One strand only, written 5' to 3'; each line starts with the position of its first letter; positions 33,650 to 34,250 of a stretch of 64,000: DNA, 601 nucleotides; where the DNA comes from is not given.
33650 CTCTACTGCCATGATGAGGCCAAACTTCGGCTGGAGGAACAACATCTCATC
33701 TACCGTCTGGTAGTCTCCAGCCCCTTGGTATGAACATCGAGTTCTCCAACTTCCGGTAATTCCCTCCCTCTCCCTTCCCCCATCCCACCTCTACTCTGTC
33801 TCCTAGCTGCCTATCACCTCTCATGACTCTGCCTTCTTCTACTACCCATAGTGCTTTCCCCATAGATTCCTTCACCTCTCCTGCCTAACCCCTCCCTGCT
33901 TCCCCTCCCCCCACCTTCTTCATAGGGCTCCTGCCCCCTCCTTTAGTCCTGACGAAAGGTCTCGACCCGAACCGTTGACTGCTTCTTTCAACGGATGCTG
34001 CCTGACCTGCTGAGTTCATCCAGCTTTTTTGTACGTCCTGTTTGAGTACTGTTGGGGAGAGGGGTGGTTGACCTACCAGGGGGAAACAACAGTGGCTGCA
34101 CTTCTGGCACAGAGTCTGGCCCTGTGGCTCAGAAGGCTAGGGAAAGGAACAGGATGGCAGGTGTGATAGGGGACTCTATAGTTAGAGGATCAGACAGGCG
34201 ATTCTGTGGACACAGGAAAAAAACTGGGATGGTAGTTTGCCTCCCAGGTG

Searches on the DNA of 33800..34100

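Call 5: search_rna_families(source=window, start=33800, end=34100, threshold=evalue, max_evalue=10, show_alignments=5)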
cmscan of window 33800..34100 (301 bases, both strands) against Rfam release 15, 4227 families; matches with E-value up to 10: 1.
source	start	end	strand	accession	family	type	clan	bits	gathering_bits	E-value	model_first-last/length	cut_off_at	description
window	33845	33960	+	RF01956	NEAT1_2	Gene; lncRNA;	-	11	60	5.1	1-116/116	no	Nuclear enriched abundant transcript 1 conserved region 2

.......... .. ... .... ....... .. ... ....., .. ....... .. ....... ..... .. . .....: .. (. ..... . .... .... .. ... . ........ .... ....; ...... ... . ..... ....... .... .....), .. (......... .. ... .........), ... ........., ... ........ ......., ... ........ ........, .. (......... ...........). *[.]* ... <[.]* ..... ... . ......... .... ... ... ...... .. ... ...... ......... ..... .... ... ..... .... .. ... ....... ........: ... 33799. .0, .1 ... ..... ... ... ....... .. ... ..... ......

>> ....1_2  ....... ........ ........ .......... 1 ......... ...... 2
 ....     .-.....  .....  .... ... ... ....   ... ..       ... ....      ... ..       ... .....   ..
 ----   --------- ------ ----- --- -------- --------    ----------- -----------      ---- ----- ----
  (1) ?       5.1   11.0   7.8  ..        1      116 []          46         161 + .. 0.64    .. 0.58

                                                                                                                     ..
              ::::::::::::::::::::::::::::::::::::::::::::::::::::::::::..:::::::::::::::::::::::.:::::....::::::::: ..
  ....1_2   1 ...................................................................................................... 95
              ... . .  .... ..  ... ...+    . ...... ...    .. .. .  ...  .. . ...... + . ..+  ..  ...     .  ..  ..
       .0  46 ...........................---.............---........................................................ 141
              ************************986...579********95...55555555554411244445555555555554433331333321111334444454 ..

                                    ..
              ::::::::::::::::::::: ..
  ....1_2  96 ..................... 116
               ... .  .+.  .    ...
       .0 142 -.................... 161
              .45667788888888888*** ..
